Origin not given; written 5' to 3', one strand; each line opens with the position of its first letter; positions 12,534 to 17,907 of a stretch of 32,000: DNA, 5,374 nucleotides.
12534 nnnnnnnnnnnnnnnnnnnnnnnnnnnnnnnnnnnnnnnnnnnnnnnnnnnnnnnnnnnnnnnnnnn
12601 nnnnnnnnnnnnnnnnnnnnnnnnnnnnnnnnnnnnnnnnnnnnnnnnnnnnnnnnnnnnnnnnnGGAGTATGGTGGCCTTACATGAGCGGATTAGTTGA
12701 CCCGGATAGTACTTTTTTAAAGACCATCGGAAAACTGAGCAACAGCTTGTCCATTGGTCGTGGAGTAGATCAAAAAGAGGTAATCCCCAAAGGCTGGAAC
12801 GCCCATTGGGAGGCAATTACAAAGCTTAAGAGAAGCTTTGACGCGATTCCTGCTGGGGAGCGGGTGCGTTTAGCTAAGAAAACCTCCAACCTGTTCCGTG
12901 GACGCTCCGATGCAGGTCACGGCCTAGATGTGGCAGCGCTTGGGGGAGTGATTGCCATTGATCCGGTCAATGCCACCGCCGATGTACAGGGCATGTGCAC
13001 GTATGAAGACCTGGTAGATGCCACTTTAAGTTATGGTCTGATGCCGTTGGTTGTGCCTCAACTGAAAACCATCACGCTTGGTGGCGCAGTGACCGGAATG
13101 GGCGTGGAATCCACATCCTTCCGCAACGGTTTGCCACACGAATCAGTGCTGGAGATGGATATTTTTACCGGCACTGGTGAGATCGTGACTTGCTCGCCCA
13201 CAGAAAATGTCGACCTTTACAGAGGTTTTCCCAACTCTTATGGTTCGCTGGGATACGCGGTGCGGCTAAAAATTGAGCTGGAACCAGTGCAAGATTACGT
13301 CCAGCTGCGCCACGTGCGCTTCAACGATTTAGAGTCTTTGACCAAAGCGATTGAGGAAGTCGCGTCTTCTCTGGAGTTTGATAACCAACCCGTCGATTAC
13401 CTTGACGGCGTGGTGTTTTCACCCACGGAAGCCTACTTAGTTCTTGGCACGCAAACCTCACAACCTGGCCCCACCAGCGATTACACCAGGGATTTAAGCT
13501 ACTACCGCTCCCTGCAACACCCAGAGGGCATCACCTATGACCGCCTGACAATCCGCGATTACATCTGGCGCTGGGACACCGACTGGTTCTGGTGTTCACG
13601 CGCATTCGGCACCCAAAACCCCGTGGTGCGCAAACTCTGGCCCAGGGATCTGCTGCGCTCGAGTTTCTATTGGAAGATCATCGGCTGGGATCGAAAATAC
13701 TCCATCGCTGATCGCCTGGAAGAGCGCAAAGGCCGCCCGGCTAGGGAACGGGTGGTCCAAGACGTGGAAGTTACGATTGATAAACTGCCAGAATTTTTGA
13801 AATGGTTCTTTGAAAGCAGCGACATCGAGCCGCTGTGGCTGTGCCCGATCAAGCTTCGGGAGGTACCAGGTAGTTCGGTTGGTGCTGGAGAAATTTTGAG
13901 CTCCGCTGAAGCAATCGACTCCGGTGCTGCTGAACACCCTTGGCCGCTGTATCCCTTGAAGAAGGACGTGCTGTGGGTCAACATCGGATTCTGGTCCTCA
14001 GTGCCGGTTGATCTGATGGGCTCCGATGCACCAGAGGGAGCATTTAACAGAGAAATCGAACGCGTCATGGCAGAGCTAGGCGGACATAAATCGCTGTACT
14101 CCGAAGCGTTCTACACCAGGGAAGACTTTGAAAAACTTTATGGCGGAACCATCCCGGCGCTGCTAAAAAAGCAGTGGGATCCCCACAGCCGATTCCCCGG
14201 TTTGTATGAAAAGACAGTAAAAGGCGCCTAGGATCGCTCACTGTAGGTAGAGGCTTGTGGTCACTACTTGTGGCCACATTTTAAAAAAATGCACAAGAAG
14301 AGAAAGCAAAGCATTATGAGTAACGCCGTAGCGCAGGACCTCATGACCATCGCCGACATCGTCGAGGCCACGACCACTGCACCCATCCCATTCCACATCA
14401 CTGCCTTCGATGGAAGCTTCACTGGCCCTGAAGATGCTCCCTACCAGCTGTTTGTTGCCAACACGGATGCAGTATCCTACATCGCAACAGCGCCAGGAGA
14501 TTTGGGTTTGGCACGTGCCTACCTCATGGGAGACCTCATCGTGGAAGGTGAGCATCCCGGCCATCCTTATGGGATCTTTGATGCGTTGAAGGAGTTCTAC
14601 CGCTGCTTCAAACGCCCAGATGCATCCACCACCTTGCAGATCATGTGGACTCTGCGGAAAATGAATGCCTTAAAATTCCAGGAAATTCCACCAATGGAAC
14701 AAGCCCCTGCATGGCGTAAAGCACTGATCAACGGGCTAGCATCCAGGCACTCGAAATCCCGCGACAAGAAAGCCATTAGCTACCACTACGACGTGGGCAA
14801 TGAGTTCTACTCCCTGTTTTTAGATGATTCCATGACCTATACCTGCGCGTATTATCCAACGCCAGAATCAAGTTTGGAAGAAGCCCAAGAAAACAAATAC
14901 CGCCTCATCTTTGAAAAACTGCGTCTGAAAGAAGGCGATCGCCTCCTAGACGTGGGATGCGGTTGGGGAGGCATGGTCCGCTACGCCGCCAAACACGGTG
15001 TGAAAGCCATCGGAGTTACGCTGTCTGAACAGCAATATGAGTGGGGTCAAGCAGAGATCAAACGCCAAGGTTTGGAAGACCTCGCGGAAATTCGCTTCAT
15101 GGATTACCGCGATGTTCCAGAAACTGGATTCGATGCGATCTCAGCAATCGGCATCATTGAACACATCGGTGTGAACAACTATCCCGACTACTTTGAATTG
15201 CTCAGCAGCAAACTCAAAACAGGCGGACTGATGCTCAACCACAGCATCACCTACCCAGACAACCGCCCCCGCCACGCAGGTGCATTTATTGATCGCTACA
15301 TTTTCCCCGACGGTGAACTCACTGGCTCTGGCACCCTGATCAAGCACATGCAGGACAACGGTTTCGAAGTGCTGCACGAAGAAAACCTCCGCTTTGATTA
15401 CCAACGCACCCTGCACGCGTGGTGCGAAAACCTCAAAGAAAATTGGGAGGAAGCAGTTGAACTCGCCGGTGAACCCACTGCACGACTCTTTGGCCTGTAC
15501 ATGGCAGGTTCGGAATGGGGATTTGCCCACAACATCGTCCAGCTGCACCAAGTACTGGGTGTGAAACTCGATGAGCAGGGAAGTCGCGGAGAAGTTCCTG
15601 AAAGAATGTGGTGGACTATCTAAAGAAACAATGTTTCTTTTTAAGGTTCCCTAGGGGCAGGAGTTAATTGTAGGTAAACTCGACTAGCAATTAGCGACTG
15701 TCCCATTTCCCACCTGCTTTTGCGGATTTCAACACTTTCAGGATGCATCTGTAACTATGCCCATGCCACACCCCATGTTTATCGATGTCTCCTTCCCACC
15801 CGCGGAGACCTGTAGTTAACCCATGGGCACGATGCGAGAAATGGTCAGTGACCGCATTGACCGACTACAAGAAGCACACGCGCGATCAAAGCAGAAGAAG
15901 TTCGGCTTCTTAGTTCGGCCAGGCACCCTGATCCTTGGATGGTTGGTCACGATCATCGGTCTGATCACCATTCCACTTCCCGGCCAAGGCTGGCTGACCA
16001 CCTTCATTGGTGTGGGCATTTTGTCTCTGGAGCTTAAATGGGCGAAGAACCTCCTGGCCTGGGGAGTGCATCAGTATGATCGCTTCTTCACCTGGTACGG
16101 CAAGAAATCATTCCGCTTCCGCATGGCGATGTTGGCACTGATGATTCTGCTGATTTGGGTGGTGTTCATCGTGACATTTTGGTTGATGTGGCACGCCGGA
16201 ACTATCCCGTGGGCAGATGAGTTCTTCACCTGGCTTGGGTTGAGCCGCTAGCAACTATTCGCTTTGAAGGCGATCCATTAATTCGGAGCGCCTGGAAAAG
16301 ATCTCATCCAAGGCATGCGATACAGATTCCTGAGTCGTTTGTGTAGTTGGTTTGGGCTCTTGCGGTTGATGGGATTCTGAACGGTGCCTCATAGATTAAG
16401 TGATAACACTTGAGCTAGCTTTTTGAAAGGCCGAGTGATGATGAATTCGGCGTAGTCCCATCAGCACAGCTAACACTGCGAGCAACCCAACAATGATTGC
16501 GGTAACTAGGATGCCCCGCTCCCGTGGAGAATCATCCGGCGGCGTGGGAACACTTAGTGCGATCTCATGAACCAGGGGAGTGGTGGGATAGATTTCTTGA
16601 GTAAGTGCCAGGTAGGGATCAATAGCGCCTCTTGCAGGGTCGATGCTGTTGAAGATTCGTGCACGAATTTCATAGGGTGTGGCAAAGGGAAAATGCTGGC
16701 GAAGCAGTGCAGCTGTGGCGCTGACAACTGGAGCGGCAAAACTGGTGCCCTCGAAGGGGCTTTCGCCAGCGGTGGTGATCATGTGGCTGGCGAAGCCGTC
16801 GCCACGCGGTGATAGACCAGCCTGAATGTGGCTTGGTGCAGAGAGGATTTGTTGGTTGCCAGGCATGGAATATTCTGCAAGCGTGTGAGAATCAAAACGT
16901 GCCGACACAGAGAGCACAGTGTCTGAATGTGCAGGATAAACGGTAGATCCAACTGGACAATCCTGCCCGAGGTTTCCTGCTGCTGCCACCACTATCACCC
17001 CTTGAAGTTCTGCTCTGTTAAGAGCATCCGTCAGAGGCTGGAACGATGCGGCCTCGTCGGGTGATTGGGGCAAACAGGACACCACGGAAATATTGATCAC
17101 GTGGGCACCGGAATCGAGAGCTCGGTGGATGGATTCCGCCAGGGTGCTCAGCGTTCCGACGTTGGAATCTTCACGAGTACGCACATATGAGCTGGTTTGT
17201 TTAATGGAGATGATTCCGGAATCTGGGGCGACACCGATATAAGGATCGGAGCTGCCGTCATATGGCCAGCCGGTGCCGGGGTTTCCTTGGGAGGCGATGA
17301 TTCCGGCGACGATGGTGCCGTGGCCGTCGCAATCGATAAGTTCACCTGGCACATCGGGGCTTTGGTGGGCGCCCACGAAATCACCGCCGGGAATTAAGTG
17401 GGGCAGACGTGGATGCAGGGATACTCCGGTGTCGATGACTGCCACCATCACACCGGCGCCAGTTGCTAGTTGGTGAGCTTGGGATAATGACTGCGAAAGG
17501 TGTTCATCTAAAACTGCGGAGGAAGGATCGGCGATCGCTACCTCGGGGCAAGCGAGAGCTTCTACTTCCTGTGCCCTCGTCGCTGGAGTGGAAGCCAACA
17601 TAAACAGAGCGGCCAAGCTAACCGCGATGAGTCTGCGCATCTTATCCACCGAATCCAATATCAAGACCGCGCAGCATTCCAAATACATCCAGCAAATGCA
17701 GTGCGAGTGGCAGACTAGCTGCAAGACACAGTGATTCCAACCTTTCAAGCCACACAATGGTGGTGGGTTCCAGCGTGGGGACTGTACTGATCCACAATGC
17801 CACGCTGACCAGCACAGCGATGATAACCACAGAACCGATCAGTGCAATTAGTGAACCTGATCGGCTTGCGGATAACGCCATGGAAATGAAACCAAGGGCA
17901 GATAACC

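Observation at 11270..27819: Four copies of an ECF-sigma-type promoter motif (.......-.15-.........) link eccC, the esx pair, a GNAT gene and an orphan operon into one putative regulon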

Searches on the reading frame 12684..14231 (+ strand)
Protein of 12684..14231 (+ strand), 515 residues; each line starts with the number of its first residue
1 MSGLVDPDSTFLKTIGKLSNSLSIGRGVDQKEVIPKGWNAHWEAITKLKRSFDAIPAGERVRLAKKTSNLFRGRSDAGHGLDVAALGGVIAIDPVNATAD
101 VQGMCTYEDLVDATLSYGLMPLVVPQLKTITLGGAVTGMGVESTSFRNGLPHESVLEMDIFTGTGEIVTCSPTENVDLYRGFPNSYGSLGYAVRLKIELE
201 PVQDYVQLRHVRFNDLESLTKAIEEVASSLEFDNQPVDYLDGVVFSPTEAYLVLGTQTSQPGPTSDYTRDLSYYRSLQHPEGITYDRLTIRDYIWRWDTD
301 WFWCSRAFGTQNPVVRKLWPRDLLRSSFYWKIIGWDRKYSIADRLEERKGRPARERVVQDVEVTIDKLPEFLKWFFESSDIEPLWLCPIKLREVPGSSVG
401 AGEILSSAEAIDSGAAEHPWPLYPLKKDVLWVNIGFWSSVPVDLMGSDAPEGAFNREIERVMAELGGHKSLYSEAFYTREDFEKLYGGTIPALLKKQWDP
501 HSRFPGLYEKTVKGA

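Call 8: search_protein_families(library=ncbifam, proteins=[window:12684-14231:+])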
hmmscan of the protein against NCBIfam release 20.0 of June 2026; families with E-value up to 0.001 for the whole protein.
window:12684-14231:+ (515 aa): 6 families
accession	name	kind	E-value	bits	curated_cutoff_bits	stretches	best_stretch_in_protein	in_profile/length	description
NF053785.1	DcplphribOxDprE1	equivalog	4.7e-11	42.6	500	1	76-225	56-207/449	decaprenylphosphoryl-beta-D-ribose oxidase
NF041227.1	BagG_FevA2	exception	1.1e-05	24.3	850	1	77-203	87-211/455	bagremycin/ferroverdin biosynthesis FAD-dependent oxygenase BagG/FevA2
NF041226.1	BagK_FevA1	equivalog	9.2e-05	21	800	1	89-203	94-207/453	bagremycin/ferroverdin biosynthesis FAD-dependent oxygenase BagK/FevA1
NF008439.0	PRK11282.1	equivalog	0.00037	19.4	284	0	53-205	17-176/358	glycolate oxidase subunit GlcE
TIGR01678.1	FAD_lactone_ox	subfamily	0.0004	19.4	396.8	1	125-211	105-190/438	sugar 1,4-lactone oxidase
TIGR01679.1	bact_FAD_ox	subfamily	0.00052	19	292.25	1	80-227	54-198/419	FAD-linked oxidoreductase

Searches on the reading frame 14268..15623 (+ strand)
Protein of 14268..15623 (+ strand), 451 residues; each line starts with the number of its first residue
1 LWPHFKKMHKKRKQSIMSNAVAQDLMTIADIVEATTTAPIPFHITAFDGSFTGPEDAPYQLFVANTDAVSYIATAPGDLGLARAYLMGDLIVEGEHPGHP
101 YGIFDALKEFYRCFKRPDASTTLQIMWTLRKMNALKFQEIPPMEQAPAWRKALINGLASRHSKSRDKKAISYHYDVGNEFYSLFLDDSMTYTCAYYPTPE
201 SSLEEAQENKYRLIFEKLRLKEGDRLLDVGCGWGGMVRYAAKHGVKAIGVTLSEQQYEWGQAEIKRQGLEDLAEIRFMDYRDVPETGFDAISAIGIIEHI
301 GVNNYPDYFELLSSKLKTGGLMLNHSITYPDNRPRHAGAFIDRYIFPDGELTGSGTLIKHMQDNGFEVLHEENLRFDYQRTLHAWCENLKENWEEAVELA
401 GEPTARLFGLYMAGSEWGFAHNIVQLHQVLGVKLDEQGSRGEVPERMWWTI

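Call 8: search_protein_families(library=ncbifam, proteins=[window:14268-15623:+])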
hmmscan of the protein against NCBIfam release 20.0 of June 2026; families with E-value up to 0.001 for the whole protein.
window:14268-15623:+ (451 aa): 13 families
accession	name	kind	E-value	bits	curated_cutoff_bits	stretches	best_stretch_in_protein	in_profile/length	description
NF040703.1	cyclopro_CfaB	exception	2.2e-94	316.4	650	1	159-440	96-383/393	C17 cyclopropane fatty acid synthase CfaB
NF053839.1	CPFASynBruc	equivalog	3.6e-73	246.9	600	1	131-427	83-378/410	cyclopropane fatty acid synthase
NF008686.0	PRK11705.1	equivalog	7.2e-73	245.8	400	1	147-431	93-370/383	cyclopropane fatty acyl phospholipid synthase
NF040660.1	mycolic_MTase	equivalog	6.2e-52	176.9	390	1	169-429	7-279/283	cyclopropane mycolic acid synthase family methyltransferase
NF041675.1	sarc_dimgly_tmase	equivalog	3.6e-08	33.7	550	1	180-335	24-180/278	sarcosine/dimethylglycine N-methyltransferase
NF041943.1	GPPMT_Stmyces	equivalog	5.8e-08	32.9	400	1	172-320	30-175/272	geranyl diphosphate 2-C-methyltransferase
TIGR01983.1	UbiG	equivalog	8.6e-08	31.8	102.95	1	222-323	49-150/228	bifunctional 2-polyprenyl-6-hydroxyphenol methylase/3-demethylubiquinol 3-O-methyltransferase UbiG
NF043040.1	corrin_prot_MT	hypoth_equivalog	1.2e-07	31.4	180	1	212-330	32-153/216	corrinoid protein-associated methyltransferase CpaM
NF045667.1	MTase_DVU1556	equivalog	2.6e-07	30.3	155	1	216-265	16-66/213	DVU_1556 family methyltransferase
TIGR02021.1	BchM-ChlM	equivalog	7.2e-07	28.8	158.9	1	211-317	41-148/218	magnesium protoporphyrin IX methyltransferase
TIGR04074.1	bacter_Hen1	equivalog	9.8e-06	24.3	340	1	206-304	266-372/462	3' terminal RNA ribose 2'-O-methyltransferase Hen1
TIGR01177.1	TIGR01177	hypoth_equivalog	0.00013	21.4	316.55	1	219-293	179-251/330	TIGR01177 family methyltransferase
NF011529.0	PRK14968.1-3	equivalog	0.00083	18.8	162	0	212-273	24-85/198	putative methyltransferase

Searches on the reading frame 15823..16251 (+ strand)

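Call 8: search_protein_families(library=ncbifam, proteins=[window:15823-16251:+])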
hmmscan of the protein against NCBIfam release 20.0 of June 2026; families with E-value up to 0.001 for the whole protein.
window:15823-16251:+ (142 aa): 1 family
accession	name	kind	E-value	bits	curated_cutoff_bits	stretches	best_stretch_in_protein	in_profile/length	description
TIGR02611.1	TIGR02611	hypoth_equivalog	2.1e-46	156.6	70.6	1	8-127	1-120/121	TIGR02611 family protein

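Call 35: search_protein_families(library=pfam, proteins=[window:15823-16251:+], max_evalue=1)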
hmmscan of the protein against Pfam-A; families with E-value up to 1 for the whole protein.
window:15823-16251:+ (142 aa): 1 family
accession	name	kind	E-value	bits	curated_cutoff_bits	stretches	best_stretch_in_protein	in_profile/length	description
PF09656.15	PGPGW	-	8.7e-22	76.9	23.3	1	32-84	1-53/53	Putative transmembrane protein (PGPGW)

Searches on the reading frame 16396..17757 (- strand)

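Call 8: search_protein_families(library=ncbifam, proteins=[window:16396-17757:-])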
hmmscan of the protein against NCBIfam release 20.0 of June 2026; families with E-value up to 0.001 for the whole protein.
window:16396-17757:- (453 aa): 4 families
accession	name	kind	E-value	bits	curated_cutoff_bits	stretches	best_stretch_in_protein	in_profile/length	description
TIGR03921.1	T7SS_mycosin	equivalog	1.4e-108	363.2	278.75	1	90-439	2-348/353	type VII secretion-associated serine protease mycosin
TIGR03895.1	protease_PatA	subfamily_domain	2.2e-13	49.9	421.05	1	203-352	43-176/606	PatA/PatG family cyanobactin maturation protease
NF049966.1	QH_SP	equivalog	3.3e-07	29.9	165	1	198-350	68-189/219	subtilisin-like serine protease QhpE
NF033595.1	denti_PrtP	equivalog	2.4e-06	26.5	300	1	244-371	357-477/606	dentilisin complex serine proteinase subunit PrtP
